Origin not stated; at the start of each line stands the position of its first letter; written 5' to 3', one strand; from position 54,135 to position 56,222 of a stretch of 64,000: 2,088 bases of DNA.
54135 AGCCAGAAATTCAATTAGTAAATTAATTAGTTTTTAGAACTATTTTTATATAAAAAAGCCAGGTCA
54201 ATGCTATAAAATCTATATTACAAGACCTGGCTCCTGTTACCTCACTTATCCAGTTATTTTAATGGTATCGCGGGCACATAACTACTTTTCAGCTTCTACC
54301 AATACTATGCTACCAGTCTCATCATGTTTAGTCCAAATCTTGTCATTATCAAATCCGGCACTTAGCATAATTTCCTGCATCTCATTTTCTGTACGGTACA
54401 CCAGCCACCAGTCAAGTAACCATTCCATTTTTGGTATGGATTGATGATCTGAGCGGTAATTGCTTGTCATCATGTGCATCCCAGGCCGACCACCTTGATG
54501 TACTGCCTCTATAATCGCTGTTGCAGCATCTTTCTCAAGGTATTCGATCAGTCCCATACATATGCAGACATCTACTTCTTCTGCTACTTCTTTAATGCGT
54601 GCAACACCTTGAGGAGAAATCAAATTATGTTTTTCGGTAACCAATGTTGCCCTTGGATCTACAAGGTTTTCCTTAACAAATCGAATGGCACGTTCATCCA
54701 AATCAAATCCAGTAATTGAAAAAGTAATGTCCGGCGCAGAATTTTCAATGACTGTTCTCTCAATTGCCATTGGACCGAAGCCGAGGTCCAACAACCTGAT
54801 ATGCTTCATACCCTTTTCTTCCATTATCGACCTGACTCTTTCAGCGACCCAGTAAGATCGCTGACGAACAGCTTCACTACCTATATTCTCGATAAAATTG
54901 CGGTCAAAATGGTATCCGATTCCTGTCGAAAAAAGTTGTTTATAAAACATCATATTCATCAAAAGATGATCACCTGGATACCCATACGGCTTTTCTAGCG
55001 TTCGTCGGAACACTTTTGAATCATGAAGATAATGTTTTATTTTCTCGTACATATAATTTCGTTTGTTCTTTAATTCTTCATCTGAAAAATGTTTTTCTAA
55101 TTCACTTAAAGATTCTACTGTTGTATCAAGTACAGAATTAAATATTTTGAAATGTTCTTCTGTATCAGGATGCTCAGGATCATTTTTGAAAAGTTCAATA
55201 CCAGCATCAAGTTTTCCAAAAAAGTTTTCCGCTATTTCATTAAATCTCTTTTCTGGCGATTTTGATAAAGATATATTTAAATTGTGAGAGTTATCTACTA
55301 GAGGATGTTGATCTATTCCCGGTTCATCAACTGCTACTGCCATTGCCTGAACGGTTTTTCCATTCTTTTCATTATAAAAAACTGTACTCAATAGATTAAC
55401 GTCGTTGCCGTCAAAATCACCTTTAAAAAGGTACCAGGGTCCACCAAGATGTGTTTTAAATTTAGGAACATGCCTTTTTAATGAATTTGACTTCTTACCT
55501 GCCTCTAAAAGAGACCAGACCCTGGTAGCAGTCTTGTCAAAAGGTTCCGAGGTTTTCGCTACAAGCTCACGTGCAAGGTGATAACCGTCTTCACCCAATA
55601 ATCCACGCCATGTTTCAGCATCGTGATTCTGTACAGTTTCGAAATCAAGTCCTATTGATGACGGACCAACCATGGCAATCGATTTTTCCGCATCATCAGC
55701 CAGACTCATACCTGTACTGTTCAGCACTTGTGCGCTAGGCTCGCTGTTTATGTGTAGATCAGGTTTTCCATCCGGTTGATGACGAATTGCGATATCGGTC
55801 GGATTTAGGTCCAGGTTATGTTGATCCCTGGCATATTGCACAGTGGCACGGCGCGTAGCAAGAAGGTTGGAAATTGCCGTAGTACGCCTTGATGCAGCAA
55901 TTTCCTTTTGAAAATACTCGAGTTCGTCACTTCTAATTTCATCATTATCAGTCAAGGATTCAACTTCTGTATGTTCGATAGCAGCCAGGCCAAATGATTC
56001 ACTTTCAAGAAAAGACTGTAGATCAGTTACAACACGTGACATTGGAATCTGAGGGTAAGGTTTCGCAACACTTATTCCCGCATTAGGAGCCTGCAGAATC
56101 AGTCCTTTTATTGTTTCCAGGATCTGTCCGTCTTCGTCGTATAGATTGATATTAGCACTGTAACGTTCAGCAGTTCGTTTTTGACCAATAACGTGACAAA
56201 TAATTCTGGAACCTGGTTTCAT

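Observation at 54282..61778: Enediyne-PKSE-like iterative PKS with built-in PPTase-like domain plus an extra C-terminal methyltransferase, and no thioesterase or warhead cassette in view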

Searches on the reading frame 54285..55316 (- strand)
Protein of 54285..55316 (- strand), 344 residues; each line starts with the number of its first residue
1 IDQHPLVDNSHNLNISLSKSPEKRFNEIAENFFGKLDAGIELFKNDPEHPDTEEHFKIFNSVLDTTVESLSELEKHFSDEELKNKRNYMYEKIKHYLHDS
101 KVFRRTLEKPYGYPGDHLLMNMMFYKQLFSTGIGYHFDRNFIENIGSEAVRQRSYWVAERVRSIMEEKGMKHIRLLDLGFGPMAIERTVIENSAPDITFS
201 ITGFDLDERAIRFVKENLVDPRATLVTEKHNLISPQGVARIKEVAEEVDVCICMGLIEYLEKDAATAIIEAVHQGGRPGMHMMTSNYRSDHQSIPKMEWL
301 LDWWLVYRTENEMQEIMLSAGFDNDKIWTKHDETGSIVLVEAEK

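Call 7: search_protein_families(library=pfam, proteins=[window:54285-55316:-], max_evalue=10)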
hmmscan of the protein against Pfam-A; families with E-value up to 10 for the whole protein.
seq(344 aa): 5 families
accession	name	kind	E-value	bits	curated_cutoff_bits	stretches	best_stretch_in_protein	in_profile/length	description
PF12147.14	Methyltransf_20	-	0.0039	16.9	21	1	132-323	92-290/309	Putative methyltransferase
PF13649.12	Methyltransf_25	-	0.0048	18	27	1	176-278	2-95/97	Methyltransferase domain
PF15508.11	NAAA-beta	-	0.011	16.6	27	1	14-45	7-38/63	beta subunit of N-acylethanolamine-hydrolyzing acid amidase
PF13847.12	Methyltransf_31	-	0.022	14.9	27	1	171-299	3-124/145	Methyltransferase domain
PF01564.23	Spermine_synth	-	0.069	13.1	22.9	1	201-252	45-96/186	Spermine/spermidine synthase domain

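Call 34: search_solved_structures(query=A3, max_evalue=0.01, show_alignments=2)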
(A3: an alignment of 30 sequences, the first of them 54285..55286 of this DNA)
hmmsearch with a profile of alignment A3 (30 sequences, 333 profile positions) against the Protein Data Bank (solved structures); distinct sequences matched with E-value up to 0.01: 74 (the best 60 are shown).
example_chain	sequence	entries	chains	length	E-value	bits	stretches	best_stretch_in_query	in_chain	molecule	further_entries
3ocj_A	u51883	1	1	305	2.1e-11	46.5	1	125-277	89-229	Putative exported protein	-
9sls_A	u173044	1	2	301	2.7e-09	39.5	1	158-275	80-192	Methyltransferase type 12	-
5wp5_A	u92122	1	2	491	5e-09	38.6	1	161-274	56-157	Phosphomethylethanolamine N-methyltransferase 2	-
6mro_A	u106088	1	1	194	1e-08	37.6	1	151-281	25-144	methyl transferase from Methanosarcina acetivorans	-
9sm0_A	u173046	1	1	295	1.9e-08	36.7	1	160-274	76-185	Methyltransferase domain-containing protein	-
8gdu_A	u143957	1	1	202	5.7e-08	35.1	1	151-280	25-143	Methyltransferase domain-containing protein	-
1wzn_A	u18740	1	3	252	3.4e-07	32.6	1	139-273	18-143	SAM-dependent methyltransferase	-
5wp4_A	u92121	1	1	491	1e-06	31.1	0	151-287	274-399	Phosphoethanolamine N-methyltransferase 1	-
5doo_A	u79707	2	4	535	1.2e-06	30.8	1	159-274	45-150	protein lysine methyltransferase 2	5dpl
5f8c_A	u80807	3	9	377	8.8e-06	27.9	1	156-276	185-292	Methyltransferase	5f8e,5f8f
7qw5_A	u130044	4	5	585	1e-05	27.7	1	142-230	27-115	Modification methylase BseCI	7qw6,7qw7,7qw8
5cwp_A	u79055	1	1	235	1.8e-05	26.9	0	12-82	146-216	Designed helical repeat protein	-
8owy_A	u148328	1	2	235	3.5e-05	26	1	143-276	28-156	tRNA N(3)-methylcytidine methyltransferase METTL6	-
4kdr_A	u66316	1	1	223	4.1e-05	25.7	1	161-276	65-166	3-demethylubiquinone-9 3-methyltransferase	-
5dpm_A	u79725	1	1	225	4.2e-05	25.7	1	161-276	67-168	Ubiquinone biosynthesis O-methyltransferase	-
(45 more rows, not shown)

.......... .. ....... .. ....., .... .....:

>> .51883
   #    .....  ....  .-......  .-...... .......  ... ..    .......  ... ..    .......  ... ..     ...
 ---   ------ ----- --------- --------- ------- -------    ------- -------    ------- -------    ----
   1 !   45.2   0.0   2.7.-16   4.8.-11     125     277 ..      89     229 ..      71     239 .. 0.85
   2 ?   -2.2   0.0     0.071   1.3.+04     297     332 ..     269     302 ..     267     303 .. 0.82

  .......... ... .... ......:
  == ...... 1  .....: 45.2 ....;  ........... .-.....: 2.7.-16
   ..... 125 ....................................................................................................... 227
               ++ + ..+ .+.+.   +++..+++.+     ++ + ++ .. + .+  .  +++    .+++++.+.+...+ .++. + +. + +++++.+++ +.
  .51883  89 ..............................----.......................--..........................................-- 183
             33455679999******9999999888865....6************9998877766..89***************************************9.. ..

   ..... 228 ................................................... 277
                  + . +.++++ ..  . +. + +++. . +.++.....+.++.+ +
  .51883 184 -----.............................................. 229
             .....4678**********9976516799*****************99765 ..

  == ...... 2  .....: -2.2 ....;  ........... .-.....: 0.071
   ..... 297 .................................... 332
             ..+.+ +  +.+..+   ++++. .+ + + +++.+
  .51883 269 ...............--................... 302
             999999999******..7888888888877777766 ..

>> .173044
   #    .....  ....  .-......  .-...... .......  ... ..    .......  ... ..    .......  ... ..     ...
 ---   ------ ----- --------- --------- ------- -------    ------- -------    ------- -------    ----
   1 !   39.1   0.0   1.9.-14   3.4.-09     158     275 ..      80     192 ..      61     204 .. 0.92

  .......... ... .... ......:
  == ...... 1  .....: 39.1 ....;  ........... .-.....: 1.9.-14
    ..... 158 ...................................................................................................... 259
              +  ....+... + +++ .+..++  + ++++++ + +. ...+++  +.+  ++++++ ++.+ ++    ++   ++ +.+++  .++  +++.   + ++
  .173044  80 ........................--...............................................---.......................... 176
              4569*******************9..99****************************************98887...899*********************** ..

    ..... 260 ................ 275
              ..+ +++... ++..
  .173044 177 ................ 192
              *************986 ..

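Call 35: search_protein_families(library=ncbifam, alignment_id=A3, max_evalue=0.001)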
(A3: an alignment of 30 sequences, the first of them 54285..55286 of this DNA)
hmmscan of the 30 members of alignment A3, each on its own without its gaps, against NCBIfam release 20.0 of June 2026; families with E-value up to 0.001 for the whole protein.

A. member 1, window:54285-55286:- (334 aa): 1 family
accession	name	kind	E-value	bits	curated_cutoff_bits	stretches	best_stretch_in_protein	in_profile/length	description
NF004851.0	PRK06202.1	equivalog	0.00018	21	243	1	150-262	51-154/237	hypothetical protein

B. families by the number of members that match (of 30 scanned): 22 families
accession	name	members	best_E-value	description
NF004851.0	PRK06202.1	15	3.5e-10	hypothetical protein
NF043040.1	corrin_prot_MT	10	1.4e-09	corrinoid protein-associated methyltransferase CpaM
TIGR02072.1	BioC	9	2.4e-06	malonyl-ACP O-methyltransferase BioC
TIGR01983.1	UbiG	8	3.4e-07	bifunctional 2-polyprenyl-6-hydroxyphenol methylase/3-demethylubiquinol 3-O-methyltransferase UbiG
NF002463.0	PRK01683.1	3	0.00029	trans-aconitate 2-methyltransferase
TIGR03534.1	RF_mod_PrmC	2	1.6e-05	peptide chain release factor N(5)-glutamine methyltransferase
NF008992.0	PRK12335.1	2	1.8e-05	SAM-dependent methyltransferase TehB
NF045667.1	MTase_DVU1556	1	2.8e-06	DVU_1556 family methyltransferase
NF041360.1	GntF_guanitoxin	1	7.3e-06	guanitoxin biosynthesis pre-guanitoxin forming N-methyltransferase GntF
NF040660.1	mycolic_MTase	1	2.8e-05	cyclopropane mycolic acid synthase family methyltransferase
TIGR04074.1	bacter_Hen1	1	2.9e-05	3' terminal RNA ribose 2'-O-methyltransferase Hen1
NF000466.2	16S_rRNA_Rmt_gen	1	0.00015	Rmt family 16S rRNA (guanine(1405)-N(7))-methyltransferase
NF008405.0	PRK11207.1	1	0.00015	tellurite resistance methyltransferase TehB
NF010703.0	PRK14103.1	1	0.00018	trans-aconitate 2-methyltransferase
NF047649.1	MTase_UXPK_star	1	0.0002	methyltransferase/UXPK-star double selenoprotein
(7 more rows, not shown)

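Call 52: search_dna_similar(query=window:54285-55286:-, collection=plasmids, mode=protein, max_evalue=0.001, max_rows=25)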
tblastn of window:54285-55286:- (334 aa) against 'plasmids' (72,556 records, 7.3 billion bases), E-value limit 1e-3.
Records with a match: 10; places in all: 10; records where one place covers at least 80% of the query: 1.
Best place of each record, by identity: <60% 10.
By first word of the organism name: Rhizobium 3; Enterobacter 2; Nitratireductor 2; Pseudanabaena 1; Paraburkholderia 1; Deinococcus 1.
By predicted mobility (MOB-suite, as given by PLSDB): non-mobilizable 6; conjugative 4.
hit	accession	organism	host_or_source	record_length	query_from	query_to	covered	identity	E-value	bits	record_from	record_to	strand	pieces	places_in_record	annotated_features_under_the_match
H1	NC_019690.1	Pseudanabaena sp. PCC 7367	-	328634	50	334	85%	24.1%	2e-9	66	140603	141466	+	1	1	class I SAM-dependent methyltransferase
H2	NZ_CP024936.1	Paraburkholderia graminis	soil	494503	69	331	79%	23.8%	5e-11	71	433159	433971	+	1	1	class I SAM-dependent methyltransferase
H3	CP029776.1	Deinococcus actinosclerus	mixed culture,wastewater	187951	86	328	73%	23.2%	3e-5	54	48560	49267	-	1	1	chemotaxis protein CheR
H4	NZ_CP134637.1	Enterobacter ludwigii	Larus michahellis,bacteria,cloaca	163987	79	317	72%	22.7%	1e-9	67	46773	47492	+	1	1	type I polyketide synthase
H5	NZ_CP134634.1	Enterobacter ludwigii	Larus michahellis,bacteria,cloaca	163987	79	317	72%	22.7%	1e-9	67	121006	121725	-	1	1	type I polyketide synthase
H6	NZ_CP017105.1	Rhizobium gallicum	Phaseolus vulgaris,Whole ...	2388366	83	307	67%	23.2%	5e-5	52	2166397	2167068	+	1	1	none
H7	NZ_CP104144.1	Rhizobium sullae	Sulla coronaria,cell culture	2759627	83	307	67%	23.1%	5e-5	53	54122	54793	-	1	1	record has no annotation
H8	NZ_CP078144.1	Nitratireductor kimnyeongensis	Isolate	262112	83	307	67%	22.8%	6e-4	49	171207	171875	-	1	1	class I SAM-dependent methyltransferase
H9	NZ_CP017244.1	Rhizobium etli 8C-3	Phaseolus vulgaris,cell culture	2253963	83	307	67%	22.4%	3e-5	53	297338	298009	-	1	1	record has no annotation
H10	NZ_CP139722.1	Nitratireductor rhodophyticola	Bacterial Culture,hydrothermal vent ...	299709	83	307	67%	22.0%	6e-4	49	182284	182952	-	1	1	class I SAM-dependent methyltransferase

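Call 53: get_annotated_region(hit=H4, flank=12000)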
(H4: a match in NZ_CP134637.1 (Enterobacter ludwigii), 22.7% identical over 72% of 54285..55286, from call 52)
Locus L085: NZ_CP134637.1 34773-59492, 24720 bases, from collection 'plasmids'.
description: Enterobacter ludwigii strain 09A:C plasmid unnamed1, complete sequence
organism: Enterobacter ludwigii (NCBI taxid 299767)
taxonomy: Bacteria; Pseudomonadota; Gammaproteobacteria; Enterobacterales; Enterobacteriaceae; Enterobacter; Enterobacter ludwigii
host: -; source: Larus michahellis,bacteria,cloaca; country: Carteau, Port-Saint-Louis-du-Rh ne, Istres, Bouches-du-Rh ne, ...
typing (MOB-suite, as given by PLSDB): conjugative; replicon IncFII; relaxase MOBF; mating-pair formation MPF_F
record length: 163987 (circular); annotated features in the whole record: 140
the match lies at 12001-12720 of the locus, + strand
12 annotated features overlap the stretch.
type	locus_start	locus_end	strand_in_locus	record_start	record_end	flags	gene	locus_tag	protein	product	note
CDS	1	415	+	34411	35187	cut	-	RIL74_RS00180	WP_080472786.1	polyketide synthase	GO:0006633 - fatty acid biosynthetic process [Evidence IEA]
CDS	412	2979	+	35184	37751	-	-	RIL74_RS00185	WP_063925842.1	polyketide synthase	-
CDS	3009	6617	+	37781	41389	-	-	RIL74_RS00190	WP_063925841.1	SDR family NAD(P)-dependent oxidoreductase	-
CDS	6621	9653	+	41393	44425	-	-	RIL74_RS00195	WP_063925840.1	beta-ketoacyl synthase N-terminal-like domain-containing protein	-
CDS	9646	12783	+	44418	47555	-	-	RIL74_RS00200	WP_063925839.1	type I polyketide synthase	-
CDS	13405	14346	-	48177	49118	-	-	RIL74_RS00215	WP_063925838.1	Rpn family recombination-promoting nuclease/putative transposase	-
CDS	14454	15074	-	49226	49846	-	-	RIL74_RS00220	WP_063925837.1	recombinase family protein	GO:0006310 - DNA recombination [Evidence IEA]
CDS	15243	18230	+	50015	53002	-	-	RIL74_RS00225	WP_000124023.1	Tn3 family transposase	-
CDS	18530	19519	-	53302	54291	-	-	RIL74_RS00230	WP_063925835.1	tyrosine-type recombinase/integrase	GO:0015074 - DNA integration [Evidence IEA]; GO:0006310 - DNA recombination [Evidence IEA]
CDS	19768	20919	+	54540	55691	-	-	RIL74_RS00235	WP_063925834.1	hypothetical protein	-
CDS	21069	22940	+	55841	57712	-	-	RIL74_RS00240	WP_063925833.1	AAA family ATPase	-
CDS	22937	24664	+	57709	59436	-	-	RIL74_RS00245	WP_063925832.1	ATP-dependent helicase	-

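Call 54: get_annotated_region(hit=H2, flank=5000)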
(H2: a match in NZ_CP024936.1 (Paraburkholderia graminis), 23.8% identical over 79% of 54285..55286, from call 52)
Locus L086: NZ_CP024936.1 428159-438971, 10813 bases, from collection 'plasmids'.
description: Paraburkholderia graminis strain PHS1 plasmid pPHS1_P, complete sequence
organism: Paraburkholderia graminis (NCBI taxid 60548)
taxonomy: Bacteria; Pseudomonadota; Betaproteobacteria; Burkholderiales; Burkholderiaceae; Paraburkholderia; Paraburkholderia graminis
host: -; source: soil; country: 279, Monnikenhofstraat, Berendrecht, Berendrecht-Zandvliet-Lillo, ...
typing (MOB-suite, as given by PLSDB): conjugative; relaxase MOBP; mating-pair formation MPF_F
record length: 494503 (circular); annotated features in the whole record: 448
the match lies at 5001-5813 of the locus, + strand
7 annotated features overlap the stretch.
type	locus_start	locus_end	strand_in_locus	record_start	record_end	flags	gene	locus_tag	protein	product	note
CDS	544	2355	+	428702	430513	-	-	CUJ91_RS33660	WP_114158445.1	chloride channel protein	GO:0006821 - chloride transport [Evidence IEA]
CDS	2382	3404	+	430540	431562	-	-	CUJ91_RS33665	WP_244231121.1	cyclopropane-fatty-acyl-phospholipid synthase family protein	-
CDS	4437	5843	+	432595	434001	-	-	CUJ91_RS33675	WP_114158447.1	class I SAM-dependent methyltransferase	-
CDS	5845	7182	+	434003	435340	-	-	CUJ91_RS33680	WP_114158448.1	ATP-binding protein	-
CDS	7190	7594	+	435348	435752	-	-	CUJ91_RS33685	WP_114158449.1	response regulator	GO:0000160 - phosphorelay signal transduction system [Evidence IEA]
CDS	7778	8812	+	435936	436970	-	-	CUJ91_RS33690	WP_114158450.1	response regulator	GO:0000160 - phosphorelay signal transduction system [Evidence IEA]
CDS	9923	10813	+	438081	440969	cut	-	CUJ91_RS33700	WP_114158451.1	sugar ABC transporter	-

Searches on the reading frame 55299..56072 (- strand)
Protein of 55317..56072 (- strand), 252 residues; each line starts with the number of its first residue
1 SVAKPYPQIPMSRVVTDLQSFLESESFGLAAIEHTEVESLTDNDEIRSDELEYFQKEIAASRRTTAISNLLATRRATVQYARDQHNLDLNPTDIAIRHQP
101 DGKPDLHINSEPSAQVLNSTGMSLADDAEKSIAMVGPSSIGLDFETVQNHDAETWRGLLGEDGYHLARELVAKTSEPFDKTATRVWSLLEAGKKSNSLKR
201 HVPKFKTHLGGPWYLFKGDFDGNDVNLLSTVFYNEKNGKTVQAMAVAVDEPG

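Call 7: search_protein_families(library=pfam, proteins=[window:55317-56072:-], max_evalue=10)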
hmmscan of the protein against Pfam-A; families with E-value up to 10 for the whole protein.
seq(252 aa): 0 families

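Call 32: search_solved_structures(query=A2, max_evalue=10, show_alignments=3)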
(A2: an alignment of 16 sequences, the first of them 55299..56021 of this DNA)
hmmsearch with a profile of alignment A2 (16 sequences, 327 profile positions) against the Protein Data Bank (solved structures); distinct sequences matched with E-value up to 10: 10.
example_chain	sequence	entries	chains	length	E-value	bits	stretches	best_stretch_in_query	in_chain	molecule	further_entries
1f80_A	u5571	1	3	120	5.5e-07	31.9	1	111-202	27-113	HOLO-(ACYL CARRIER PROTEIN) SYNTHASE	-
1f7l_A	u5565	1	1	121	7.2e-07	31.5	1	111-202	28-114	HOLO-(ACYL CARRIER PROTEIN) SYNTHASE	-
1f7t_A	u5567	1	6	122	7.4e-07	31.5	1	112-202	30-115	HOLO-(ACYL CARRIER PROTEIN) SYNTHASE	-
3qmn_A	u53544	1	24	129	0.00036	22.6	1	113-202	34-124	Holo-[acyl-carrier-protein] synthase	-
5xuh_A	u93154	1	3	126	0.0023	20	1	131-202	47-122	Holo-[acyl-carrier-protein] synthase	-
5vbx_A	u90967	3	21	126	0.0024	19.9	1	131-202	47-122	Holo-[acyl-carrier-protein] synthase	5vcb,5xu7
3hyk_A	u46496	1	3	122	0.0048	18.9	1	116-202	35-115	Holo-[acyl-carrier-protein] synthase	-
5cmo_A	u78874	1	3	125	0.12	14.3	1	132-203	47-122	Holo-[acyl-carrier-protein] synthase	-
5suv_A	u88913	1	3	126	0.12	14.3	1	132-203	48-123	Holo-[acyl-carrier-protein] synthase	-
5xuk_A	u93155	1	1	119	1.1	11.2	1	128-202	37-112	Holo-[acyl-carrier-protein] synthase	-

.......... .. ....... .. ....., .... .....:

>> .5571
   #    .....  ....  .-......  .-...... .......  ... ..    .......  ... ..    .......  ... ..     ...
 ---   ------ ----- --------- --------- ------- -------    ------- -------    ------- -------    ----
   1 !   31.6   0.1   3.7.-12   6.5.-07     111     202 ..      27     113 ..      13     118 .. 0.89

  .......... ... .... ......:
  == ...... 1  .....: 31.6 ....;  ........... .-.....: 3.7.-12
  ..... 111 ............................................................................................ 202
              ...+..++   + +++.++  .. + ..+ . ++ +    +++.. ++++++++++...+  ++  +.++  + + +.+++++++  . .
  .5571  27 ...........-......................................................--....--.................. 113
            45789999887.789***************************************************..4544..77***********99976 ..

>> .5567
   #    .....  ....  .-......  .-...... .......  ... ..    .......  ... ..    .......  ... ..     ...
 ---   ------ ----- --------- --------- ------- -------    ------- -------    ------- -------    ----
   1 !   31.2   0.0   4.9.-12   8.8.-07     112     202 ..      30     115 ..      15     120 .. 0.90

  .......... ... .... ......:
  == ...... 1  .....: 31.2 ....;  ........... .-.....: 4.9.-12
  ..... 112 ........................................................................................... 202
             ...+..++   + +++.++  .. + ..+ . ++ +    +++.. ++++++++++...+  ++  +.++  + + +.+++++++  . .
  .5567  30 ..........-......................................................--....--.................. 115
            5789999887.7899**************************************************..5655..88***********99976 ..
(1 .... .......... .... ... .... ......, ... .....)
